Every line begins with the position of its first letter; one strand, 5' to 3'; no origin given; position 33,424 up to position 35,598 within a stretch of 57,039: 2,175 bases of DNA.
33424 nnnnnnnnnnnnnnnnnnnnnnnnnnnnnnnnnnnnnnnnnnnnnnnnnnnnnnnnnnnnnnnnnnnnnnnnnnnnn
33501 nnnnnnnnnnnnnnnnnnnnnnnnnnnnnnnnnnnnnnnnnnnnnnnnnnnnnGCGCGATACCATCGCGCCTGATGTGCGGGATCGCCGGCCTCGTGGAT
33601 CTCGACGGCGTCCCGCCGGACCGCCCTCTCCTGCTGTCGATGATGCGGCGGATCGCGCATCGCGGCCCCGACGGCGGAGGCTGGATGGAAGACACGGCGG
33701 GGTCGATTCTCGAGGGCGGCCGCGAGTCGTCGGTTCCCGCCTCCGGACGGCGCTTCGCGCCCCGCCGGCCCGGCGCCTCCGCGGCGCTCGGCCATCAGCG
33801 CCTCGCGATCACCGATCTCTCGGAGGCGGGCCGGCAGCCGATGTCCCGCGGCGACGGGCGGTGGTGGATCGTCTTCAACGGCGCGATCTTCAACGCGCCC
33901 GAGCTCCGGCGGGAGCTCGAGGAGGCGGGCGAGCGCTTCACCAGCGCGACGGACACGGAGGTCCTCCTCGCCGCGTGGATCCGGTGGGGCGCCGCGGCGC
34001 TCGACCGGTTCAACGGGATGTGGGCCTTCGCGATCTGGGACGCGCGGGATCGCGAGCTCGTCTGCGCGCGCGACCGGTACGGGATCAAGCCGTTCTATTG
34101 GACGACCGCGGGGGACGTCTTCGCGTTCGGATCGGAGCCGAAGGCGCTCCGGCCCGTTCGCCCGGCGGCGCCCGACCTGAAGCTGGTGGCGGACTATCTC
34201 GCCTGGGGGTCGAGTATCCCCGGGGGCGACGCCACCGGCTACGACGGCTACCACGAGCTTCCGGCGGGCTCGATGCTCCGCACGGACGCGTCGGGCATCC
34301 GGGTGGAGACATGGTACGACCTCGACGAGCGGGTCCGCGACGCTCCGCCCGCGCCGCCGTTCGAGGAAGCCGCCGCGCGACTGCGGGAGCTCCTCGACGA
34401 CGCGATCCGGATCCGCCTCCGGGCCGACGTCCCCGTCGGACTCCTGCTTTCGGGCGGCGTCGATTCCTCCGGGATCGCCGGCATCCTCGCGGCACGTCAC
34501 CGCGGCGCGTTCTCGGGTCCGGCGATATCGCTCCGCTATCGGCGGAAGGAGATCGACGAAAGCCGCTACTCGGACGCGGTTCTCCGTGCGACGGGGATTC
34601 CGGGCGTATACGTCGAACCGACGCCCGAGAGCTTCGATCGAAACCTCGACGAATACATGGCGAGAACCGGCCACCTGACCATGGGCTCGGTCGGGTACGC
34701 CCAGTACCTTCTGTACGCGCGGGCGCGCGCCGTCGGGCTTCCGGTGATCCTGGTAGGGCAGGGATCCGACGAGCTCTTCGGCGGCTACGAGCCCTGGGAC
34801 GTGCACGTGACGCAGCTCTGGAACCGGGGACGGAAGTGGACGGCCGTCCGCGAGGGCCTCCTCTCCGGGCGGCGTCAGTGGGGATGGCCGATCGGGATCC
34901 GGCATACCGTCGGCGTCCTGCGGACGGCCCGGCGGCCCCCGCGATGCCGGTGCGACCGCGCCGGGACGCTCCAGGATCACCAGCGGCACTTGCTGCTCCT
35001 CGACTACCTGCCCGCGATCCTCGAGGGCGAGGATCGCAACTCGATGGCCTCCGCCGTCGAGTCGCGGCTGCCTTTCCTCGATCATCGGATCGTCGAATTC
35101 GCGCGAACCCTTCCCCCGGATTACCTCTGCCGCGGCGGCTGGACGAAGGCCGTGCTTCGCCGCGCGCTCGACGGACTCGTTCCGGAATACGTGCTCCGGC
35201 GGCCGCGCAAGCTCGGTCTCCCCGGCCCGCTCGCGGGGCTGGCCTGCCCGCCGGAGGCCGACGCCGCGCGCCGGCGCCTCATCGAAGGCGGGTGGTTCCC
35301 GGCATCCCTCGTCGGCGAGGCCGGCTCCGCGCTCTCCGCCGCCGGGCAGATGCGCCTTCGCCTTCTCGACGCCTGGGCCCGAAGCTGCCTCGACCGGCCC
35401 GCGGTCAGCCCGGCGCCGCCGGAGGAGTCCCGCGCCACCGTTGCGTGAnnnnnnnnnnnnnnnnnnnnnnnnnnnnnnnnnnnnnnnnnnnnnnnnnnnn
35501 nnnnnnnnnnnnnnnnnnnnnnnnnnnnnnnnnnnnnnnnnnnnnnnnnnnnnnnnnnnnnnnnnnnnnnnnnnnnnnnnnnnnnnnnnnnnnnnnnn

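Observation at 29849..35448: The array converges on, and overlaps, an AsnB-type amidotransferase that closes a TetR-HlyD-ABC-2 exporter operon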

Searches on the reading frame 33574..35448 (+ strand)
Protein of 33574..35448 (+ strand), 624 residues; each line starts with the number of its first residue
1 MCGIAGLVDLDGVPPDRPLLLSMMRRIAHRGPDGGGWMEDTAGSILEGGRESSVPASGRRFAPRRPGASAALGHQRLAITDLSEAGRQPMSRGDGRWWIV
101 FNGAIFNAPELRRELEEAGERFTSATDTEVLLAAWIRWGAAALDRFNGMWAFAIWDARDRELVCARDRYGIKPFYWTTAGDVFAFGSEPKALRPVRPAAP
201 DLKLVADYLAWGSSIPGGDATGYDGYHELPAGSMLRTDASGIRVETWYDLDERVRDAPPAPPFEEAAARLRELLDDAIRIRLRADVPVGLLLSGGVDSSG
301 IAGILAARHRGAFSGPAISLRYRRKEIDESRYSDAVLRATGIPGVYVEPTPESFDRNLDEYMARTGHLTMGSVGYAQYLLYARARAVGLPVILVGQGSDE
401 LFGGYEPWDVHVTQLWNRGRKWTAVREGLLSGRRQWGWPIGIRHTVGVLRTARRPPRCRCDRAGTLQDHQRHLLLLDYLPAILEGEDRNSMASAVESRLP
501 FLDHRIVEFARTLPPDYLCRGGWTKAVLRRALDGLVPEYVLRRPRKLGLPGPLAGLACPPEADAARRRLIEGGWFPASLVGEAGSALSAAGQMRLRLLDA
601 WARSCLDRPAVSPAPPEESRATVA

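Call 7: search_protein_families(library=pfam, proteins=[window:33574-35448:+], max_evalue=0.01)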
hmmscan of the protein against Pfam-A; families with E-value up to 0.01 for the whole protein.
window:33574-35448:+ (624 aa): 4 families
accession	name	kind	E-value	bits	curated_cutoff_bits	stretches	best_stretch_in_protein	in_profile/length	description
PF00733.27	Asn_synthase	-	2.7e-57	195.5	21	1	270-554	2-293/354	Asparagine synthase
PF13537.11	GATase_7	-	3.2e-43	147.1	25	1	74-193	1-122/123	Glutamine amidotransferase domain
PF13522.11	GATase_6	-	2.4e-41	141.2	27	1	69-188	11-130/130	Glutamine amidotransferase domain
PF12481.13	DUF3700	-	0.0027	17.7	27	1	143-182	126-165/228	Aluminium induced protein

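Call 11: search_protein_families(library=ncbifam, proteins=[window:33574-35448:+], max_evalue=0.1)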
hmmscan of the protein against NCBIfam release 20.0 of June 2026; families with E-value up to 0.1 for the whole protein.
window:33574-35448:+ (624 aa): 9 families
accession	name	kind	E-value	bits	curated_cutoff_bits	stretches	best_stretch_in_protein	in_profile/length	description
TIGR01536.1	asn_synth_AEB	equivalog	9.8e-113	377.9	267.1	1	2-547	1-515/517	asparagine synthase (glutamine-hydrolyzing)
TIGR03108.1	eps_aminotran_1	hypoth_equivalog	1.3e-87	294.9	816.9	3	70-430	44-399/628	XrtA/PEP-CTERM system amidotransferase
TIGR03104.1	trio_amidotrans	equivalog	4.2e-81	272.9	570.1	3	70-406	43-381/589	N-acetylglutaminylglutamine amidotransferase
NF033535.1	lass_lactam_cya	exception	1.7e-74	251.6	525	3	69-402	42-376/668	lasso peptide isopeptide bond-forming cyclase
NF006949.0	PRK09431.1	equivalog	4.6e-60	203.7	499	5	69-195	43-168/554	asparagine synthase B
NF033561.1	macrolact_Ik_Al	subfamily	9.7e-20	70.7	300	2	134-429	67-355/561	albusnodin/ikarugamycin family macrolactam cyclase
NF001484.0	PRK00331.1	subfamily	3.4e-12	45.5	381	1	1-166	1-175/601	isomerizing glutamine--fructose-6-phosphate transaminase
TIGR01134.1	purF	equivalog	1.3e-11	44.5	350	1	2-193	1-200/432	amidophosphoribosyltransferase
TIGR01135.1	glmS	equivalog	7e-10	38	418.05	1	2-168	1-176/607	glutamine--fructose-6-phosphate transaminase (isomerizing)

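Call 36: search_protein_families(library=padloc, proteins=[window:33574-35448:+], max_evalue=1)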
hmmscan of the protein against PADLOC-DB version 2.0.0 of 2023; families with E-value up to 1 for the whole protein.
window:33574-35448:+ (624 aa): 0 families

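Call 46: find_homologous_proteins(query=window:33574-35448:+, max_evalue=1e-20)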
Query window:33574-35448:+ (624 aa): 7923 proteins with E <= 1e-20 among 8000 candidates; the best 120 are listed.
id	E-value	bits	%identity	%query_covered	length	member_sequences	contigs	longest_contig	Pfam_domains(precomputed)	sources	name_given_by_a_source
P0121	0.0e+0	1419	100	100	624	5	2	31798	PF00733.28,PF13522.12,PF13537.12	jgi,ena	-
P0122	0.0e+0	1209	86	100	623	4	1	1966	PF00733.28,PF13522.12,PF13537.12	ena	-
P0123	0.0e+0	1178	84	100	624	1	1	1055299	PF00733.28,PF13522.12,PF13537.12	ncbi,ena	-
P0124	0.0e+0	1147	82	99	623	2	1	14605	PF00733.28,PF13522.12,PF13537.12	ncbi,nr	ncbi:MAG TPA: asparagine synthase (glutamine-hydrolyzing) [Thermoanaerobaculia bacterium]|nr:asparag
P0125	0.0e+0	1147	81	100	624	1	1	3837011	PF00733.28,PF13522.12,PF13537.12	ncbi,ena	-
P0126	0.0e+0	1135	81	100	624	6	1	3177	PF00733.28,PF13522.12,PF13537.12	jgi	-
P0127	0.0e+0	1129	80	100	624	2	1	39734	PF00733.28,PF13522.12,PF13537.12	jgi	jgi:asparagine synthase (glutamine-hydrolysing)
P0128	1.6e-297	1007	74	99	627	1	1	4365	PF00733.28,PF13522.12,PF13537.12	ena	-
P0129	1.5e-283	960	71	99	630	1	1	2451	PF00733.28,PF13522.12,PF13537.12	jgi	jgi:asparagine synthase (glutamine-hydrolysing)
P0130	2.6e-280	950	70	99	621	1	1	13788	PF00733.28,PF13522.12,PF13537.12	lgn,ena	-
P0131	6.8e-269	912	72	97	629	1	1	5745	PF00733.28,PF13522.12,PF13537.12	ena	-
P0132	2.1e-267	907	69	98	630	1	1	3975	PF00733.28,PF13522.12,PF13537.12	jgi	jgi:asparagine synthase (glutamine-hydrolysing)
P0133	2.6e-267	907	69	98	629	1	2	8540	PF00733.28,PF13522.12,PF13537.12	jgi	-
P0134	1.2e-266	905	70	98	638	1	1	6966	PF00733.28,PF13522.12,PF13537.12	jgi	jgi:asparagine synthase (glutamine-hydrolysing)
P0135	3.5e-266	903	69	98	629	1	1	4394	PF00733.28,PF13522.12,PF13537.12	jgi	jgi:asparagine synthase (glutamine-hydrolysing)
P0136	4.7e-261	886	69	98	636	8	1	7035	PF00733.28,PF13522.12,PF13537.12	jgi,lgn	jgi:asparagine synthase (glutamine-hydrolysing)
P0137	1.1e-259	882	68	98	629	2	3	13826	PF00733.28,PF13522.12,PF13537.12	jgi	jgi:asparagine synthase (glutamine-hydrolysing)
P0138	1.1e-258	878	67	98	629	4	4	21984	PF00733.28,PF13522.12,PF13537.12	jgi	jgi:asparagine synthase (glutamine-hydrolysing)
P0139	6.3e-257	872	67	98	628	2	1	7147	PF00733.28,PF13522.12,PF13537.12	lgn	-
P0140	3.5e-253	860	66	99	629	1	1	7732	PF00733.28,PF13522.12,PF13537.12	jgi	jgi:asparagine synthase (glutamine-hydrolysing)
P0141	2.0e-248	844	66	97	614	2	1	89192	PF00733.28,PF13522.12,PF13537.12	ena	-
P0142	6.4e-233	793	62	97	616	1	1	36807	PF00733.28,PF13522.12,PF13537.12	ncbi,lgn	-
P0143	8.0e-233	793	61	97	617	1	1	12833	PF00733.28,PF13522.12,PF13537.12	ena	-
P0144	1.3e-230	786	61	97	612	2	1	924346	PF00733.28,PF13522.12,PF13537.12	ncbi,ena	-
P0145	1.2e-229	782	61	97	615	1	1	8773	PF00733.28,PF13522.12,PF13537.12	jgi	jgi:asparagine synthase (glutamine-hydrolysing)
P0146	1.4e-226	772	61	97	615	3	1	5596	PF00733.28,PF13522.12,PF13537.12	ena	-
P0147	1.6e-225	769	61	97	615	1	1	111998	PF00733.28,PF13522.12,PF13537.12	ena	-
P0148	1.4e-224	766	60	97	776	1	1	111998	PF00733.28,PF13522.12,PF13537.12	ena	-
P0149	6.0e-219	747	59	96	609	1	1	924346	PF00733.28,PF13522.12,PF13537.12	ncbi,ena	-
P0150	3.9e-217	741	60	94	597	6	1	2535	PF00733.28,PF13522.12,PF13537.12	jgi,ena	-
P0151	3.3e-215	735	58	97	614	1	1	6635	PF00733.28,PF13522.12,PF13537.12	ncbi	ncbi:MAG: asparagine synthase (glutamine-hydrolyzing) [Thermoanaerobaculia bacterium]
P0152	1.2e-214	733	59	97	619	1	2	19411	PF00733.28,PF13522.12,PF13537.12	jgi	jgi:asparagine synthase (glutamine-hydrolysing)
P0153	5.9e-213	727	57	97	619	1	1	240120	PF00733.28,PF13522.12,PF13537.12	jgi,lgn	jgi:asparagine synthase (glutamine-hydrolysing)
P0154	1.4e-211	723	58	97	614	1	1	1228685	PF00733.28,PF13522.12,PF13537.12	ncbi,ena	-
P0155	3.6e-192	658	54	98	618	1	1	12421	PF00733.28,PF13522.12,PF13537.12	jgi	jgi:asparagine synthase (glutamine-hydrolysing)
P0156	1.7e-180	620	75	61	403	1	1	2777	PF00733.28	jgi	jgi:asparagine synthase (glutamine-hydrolysing)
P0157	8.9e-180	618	57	83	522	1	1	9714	PF00733.28,PF13522.12,PF13537.12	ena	-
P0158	8.9e-170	584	50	97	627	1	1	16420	PF00733.28,PF13522.12,PF13537.12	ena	-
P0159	1.9e-162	560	51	90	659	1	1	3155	PF00733.28,PF13522.12,PF13537.12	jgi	jgi:asparagine synthase (glutamine-hydrolysing)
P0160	1.2e-158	548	50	94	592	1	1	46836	PF12481.14,PF00733.28,PF13522.12,PF13537.12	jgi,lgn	jgi:asparagine synthase (glutamine-hydrolysing)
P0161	6.0e-153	529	49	97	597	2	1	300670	PF00733.28,PF13522.12,PF13537.12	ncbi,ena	-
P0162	5.3e-146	506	46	98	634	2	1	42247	PF00733.28,PF13522.12,PF13537.12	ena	-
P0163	2.7e-142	494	46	97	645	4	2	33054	PF00733.28,PF13522.12,PF13537.12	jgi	jgi:asparagine synthase (glutamine-hydrolysing)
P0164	6.5e-107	377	45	75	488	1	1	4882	PF00733.28,PF13522.12,PF13537.12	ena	-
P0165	3.3e-103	365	41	88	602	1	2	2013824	PF00733.28,PF13522.12,PF13537.12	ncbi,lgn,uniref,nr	ncbi:asparagine synthase (glutamine-hydrolyzing) [Methanoculleus sp. 7T]|uniref:asparagine synthase 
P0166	3.7e-103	364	41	88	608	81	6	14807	PF00733.28,PF13522.12,PF13537.12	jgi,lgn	-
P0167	5.0e-102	361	40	88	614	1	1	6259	PF00733.28,PF13522.12,PF13537.12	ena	-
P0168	8.7e-102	360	41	88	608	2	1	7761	PF00733.28,PF13522.12,PF13537.12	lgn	-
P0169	1.5e-101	359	40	88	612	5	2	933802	PF00733.28,PF13522.12,PF13537.12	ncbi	-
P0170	3.0e-101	358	40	88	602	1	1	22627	PF00733.28,PF13522.12,PF13537.12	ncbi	-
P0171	1.4e-100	356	40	88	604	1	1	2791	PF00733.28,PF13522.12,PF13537.12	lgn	-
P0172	1.7e-100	356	39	88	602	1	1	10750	PF00733.28,PF13522.12,PF13537.12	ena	-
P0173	1.7e-100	356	40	88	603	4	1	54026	PF00733.28,PF13522.12,PF13537.12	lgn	-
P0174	2.0e-100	355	40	88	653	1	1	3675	PF00733.28,PF13522.12,PF13537.12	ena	-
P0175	2.8e-100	355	41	88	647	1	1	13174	PF00733.28,PF13522.12,PF13537.12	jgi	jgi:asparagine synthase (glutamine-hydrolysing)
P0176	3.2e-100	355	40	88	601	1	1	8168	PF00733.28,PF13522.12,PF13537.12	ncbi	ncbi:Asparagine synthetase [glutamine-hydrolyzing] 3 [subsurface metagenome]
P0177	5.8e-100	354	38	98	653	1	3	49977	PF00733.28,PF13522.12,PF13537.12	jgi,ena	-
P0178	6.3e-100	354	41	88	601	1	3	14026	PF00733.28,PF13522.12,PF13537.12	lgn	-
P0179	9.1e-100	353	40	88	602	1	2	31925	PF00733.28,PF13522.12,PF13537.12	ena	-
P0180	1.3e-99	353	39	88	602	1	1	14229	PF00733.28,PF13522.12,PF13537.12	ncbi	-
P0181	3.3e-99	351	41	88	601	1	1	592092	PF00733.28,PF13522.12,PF13537.12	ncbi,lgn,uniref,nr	ncbi:asparagine synthase (glutamine-hydrolyzing) [Methanoculleus sp. Afa-1]|uniref:Putative asparagi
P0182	3.3e-99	351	40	88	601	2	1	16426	PF00733.28,PF13522.12,PF13537.12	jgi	-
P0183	5.4e-99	351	41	88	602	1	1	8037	PF00733.28,PF13522.12,PF13537.12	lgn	-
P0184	6.0e-99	350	39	88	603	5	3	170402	PF00733.28,PF13522.12,PF13537.12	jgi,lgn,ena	jgi:asparagine synthase (glutamine-hydrolysing)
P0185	6.1e-99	350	40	88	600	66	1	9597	PF00733.28,PF13522.12,PF13537.12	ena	-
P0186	6.4e-99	350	41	88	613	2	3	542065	PF00733.28,PF13522.12,PF13537.12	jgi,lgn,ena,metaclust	metaclust:\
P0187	6.6e-99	350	39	88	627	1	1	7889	PF00733.28,PF13522.12,PF13537.12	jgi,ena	-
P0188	8.8e-99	350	40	88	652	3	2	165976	PF00733.28,PF13522.12,PF13537.12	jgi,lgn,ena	-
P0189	9.5e-99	350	40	88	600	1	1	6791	PF00733.28,PF13522.12,PF13537.12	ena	-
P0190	2.6e-98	348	39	88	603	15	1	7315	PF00733.28,PF13522.12,PF13537.12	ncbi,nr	ncbi:MAG: asparagine synthase (glutamine-hydrolyzing) [Methanoculleus sp.]|nr:asparagine synthase (g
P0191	2.7e-98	348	39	88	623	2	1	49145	PF00733.28,PF13522.12,PF13537.12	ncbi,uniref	ncbi:asparagine synthase (glutamine-hydrolyzing) [Methanoregula sp.]|uniref:asparagine synthase (glu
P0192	3.3e-98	348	40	88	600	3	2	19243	PF00733.28,PF13522.12,PF13537.12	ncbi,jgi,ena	ncbi:MAG: asparagine synthase (glutamine-hydrolyzing) [Methanoculleus sp.]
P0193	5.6e-98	347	40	88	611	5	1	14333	PF00733.28,PF13522.12,PF13537.12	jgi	jgi:asparagine synthase (glutamine-hydrolysing)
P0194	5.7e-98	347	38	88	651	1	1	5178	PF00733.28,PF13522.12,PF13537.12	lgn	-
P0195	5.9e-98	347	40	88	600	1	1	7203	PF00733.28,PF13522.12,PF13537.12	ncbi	-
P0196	7.5e-98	347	40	88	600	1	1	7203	PF00733.28,PF13522.12,PF13537.12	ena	-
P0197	1.1e-97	346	40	88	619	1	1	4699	PF00733.28,PF13522.12,PF13537.12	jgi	jgi:asparagine synthase (glutamine-hydrolysing)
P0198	1.4e-97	346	39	88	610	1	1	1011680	PF00733.28,PF13522.12,PF13537.12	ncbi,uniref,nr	ncbi:asparagine synthase (glutamine-hydrolyzing) [Methanoculleus oceani]|uniref:Putative asparagine 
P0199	1.5e-97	346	41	88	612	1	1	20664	PF00733.28,PF13522.12,PF13537.12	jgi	jgi:asparagine synthase (glutamine-hydrolysing)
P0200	1.6e-97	346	40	88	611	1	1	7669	PF00733.28,PF13522.12,PF13537.12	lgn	-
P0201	2.1e-97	345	40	88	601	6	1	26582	PF00733.28,PF13522.12,PF13537.12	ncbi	-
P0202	2.2e-97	345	39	88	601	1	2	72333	PF00733.28,PF13522.12,PF13537.12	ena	-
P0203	2.2e-97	345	40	88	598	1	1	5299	PF00733.28,PF13522.12,PF13537.12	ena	-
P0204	2.7e-97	345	42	88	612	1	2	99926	PF00733.28,PF13522.12,PF13537.12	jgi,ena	-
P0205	3.2e-97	345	37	88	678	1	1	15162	PF00733.28,PF13522.12,PF13537.12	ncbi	-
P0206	4.3e-97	344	37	94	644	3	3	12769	PF00733.28,PF13522.12,PF13537.12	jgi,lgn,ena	jgi:asparagine synthase (glutamine-hydrolysing)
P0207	4.5e-97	344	39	88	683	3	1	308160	PF00733.28,PF13522.12,PF13537.12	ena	-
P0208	5.7e-97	344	40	88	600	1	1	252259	PF00733.28,PF13522.12,PF13537.12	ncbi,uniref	ncbi:asparagine synthase (glutamine-hydrolyzing) [Methanoculleus sp.]|uniref:asparagine synthase (gl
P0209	8.0e-97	343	40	88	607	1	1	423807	PF00733.28,PF13522.12,PF13537.12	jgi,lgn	jgi:asparagine synthase (glutamine-hydrolysing)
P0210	8.8e-97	343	40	88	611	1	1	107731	PF00733.28,PF13522.12,PF13537.12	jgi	jgi:asparagine synthase (glutamine-hydrolysing)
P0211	3.3e-96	341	40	88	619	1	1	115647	PF00733.28,PF13522.12,PF13537.12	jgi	jgi:asparagine synthase (glutamine-hydrolysing)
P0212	3.7e-96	341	38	89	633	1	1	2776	PF00733.28,PF13522.12,PF13537.12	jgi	jgi:asparagine synthase (glutamine-hydrolysing)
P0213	5.2e-96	341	38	88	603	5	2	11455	PF00733.28,PF13522.12,PF13537.12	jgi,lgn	-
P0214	6.1e-96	341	40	88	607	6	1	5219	PF00733.28,PF13522.12,PF13537.12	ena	-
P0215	1.3e-95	340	41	88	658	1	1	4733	PF00733.28,PF13522.12,PF13537.12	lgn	-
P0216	1.7e-95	339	39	88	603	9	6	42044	PF00733.28,PF13522.12,PF13537.12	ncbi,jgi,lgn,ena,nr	ncbi:MAG: asparagine synthase (glutamine-hydrolyzing) [Methanoculleus sp.]|jgi:asparagine synthase (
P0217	2.1e-95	339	39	88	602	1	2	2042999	PF00733.28,PF13522.12,PF13537.12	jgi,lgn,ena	-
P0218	5.0e-95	338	39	88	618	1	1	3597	PF00733.28,PF13522.12,PF13537.12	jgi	jgi:asparagine synthase (glutamine-hydrolysing)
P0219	5.3e-95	337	41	88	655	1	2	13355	PF00733.28,PF13522.12,PF13537.12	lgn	-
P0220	6.2e-95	337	40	88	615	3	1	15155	PF00733.28,PF13522.12,PF13537.12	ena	-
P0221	8.1e-95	337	39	88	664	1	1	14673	PF00733.28,PF13522.12,PF13537.12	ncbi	-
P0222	8.7e-95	337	36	88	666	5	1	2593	PF00733.28,PF13522.12,PF13537.12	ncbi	-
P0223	8.8e-95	337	39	88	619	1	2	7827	PF00733.28,PF13522.12,PF13537.12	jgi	jgi:asparagine synthase (glutamine-hydrolysing)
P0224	9.5e-95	337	39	88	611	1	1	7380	PF00733.28,PF13522.12,PF13537.12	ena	-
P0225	1.2e-94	336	38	95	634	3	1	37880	PF00733.28,PF13522.12,PF13537.12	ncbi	ncbi:MAG: asparagine synthase (glutamine-hydrolyzing) [Terriglobia bacterium]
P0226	1.3e-94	336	41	88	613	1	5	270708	PF00733.28,PF13522.12,PF13537.12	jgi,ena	jgi:asparagine synthase (glutamine-hydrolysing)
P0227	1.4e-94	336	39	89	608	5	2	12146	PF00733.28,PF13522.12,PF13537.12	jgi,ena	-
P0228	1.5e-94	336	40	88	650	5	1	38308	PF12481.14,PF00733.28,PF13522.12,PF13537.12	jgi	-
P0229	1.7e-94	336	40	88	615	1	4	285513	PF00733.28,PF13522.12,PF13537.12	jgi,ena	jgi:asparagine synthase (glutamine-hydrolysing)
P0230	1.7e-94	336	38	90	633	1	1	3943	PF00733.28,PF13522.12,PF13537.12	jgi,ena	-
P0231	2.2e-94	335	39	88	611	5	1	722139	PF00733.28,PF13522.12,PF13537.12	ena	-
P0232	3.0e-94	335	36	88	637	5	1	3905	PF00733.28,PF13522.12,PF13537.12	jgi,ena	-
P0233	3.0e-94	335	34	92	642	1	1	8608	PF00733.28,PF13522.12,PF13537.12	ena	-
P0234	3.1e-94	335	39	88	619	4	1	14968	PF00733.28,PF13522.12,PF13537.12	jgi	jgi:asparagine synthase (glutamine-hydrolysing)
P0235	3.7e-94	335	40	88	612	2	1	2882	PF00733.28,PF13522.12,PF13537.12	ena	-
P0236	4.3e-94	334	40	88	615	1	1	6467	PF00733.28,PF13522.12,PF13537.12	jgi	jgi:asparagine synthase (glutamine-hydrolysing)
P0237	4.5e-94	334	36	88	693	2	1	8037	PF00733.28,PF13522.12,PF13537.12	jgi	jgi:asparagine synthase (glutamine-hydrolysing)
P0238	4.6e-94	334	40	88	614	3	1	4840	PF00733.28,PF13522.12,PF13537.12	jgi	-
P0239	5.7e-94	334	38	89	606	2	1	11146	PF00733.28,PF13522.12,PF13537.12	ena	-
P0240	6.1e-94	334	37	89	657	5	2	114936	PF00733.28,PF13522.12,PF13537.12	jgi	-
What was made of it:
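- One 488-aa fragment scores 377 (call 46).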

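Call 47: find_encoding_contigs(protein=P0161, flank=10000, max_places=1)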
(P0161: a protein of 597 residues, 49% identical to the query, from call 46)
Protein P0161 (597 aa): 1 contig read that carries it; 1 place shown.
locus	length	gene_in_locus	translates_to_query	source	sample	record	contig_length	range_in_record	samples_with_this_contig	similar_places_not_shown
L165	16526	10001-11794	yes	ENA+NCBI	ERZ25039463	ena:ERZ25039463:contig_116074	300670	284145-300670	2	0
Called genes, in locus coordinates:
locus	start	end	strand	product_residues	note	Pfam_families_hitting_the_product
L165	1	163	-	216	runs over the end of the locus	-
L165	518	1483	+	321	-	PF00126:HTH_1, PF03466:LysR_substrate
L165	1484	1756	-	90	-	PF02518:HATPase_c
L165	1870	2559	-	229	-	PF14361:RsbRD_N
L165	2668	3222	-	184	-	PF13462:Thioredoxin_4, PF01323:DSBA (weak)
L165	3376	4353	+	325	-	PF00126:HTH_1, PF03466:LysR_substrate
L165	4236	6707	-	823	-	PF20245:DUF6600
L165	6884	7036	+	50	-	PF18919:DUF5670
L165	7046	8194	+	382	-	PF01594:AI-2E_transport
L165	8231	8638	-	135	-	PF00903:Glyoxalase, PF13669:Glyoxalase_4, PF18029:Glyoxalase_6, PF22677:Ble-like_N (weak), PF13468:Glyoxalase_3 (faint)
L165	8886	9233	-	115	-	PF07978:NIPSNAP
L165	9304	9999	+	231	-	PF25213:HVO_A0261_N (faint), PF01022:HTH_5 (weak), PF12840:HTH_20 (faint), PF12802:MarR_2 (faint)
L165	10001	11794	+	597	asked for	PF13522:GATase_6, PF13537:GATase_7, PF00733:Asn_synthase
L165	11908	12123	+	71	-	-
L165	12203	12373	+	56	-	PF07043:DUF1328 (weak)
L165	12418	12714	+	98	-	-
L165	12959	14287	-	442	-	PF00285:Citrate_synt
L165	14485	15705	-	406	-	PF09699:Paired_CXXCH_1 (faint), PF14522:Cytochrome_C7 (faint), PF14537:Cytochrom_c3_2 (weak)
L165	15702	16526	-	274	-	?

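Call 48: find_encoding_contigs(protein=P0163, flank=10000, max_places=1)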
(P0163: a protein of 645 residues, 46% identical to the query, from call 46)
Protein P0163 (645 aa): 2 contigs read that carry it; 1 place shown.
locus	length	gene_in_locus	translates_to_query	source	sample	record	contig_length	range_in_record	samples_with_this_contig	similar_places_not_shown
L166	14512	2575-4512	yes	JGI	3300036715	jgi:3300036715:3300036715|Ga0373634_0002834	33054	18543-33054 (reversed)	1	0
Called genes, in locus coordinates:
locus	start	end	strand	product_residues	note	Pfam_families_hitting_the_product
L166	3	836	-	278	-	?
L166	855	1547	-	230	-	PF01183:Glyco_hydro_25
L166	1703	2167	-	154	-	PF00188:CAP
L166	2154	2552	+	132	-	-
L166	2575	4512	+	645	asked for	PF13522:GATase_6, PF13537:GATase_7, PF00733:Asn_synthase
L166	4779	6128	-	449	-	-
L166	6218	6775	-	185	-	PF00383:dCMP_cyt_deam_1, PF14437:MafB19-deam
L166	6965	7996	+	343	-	-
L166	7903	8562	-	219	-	-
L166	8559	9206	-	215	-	PF00440:TetR_N, PF16295:TetR_C_10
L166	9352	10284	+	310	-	PF08308:PEGA (weak)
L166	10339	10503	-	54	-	-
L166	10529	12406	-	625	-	PF07714:PK_Tyr_Ser-Thr, PF00069:Pkinase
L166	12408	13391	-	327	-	-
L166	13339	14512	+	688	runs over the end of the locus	-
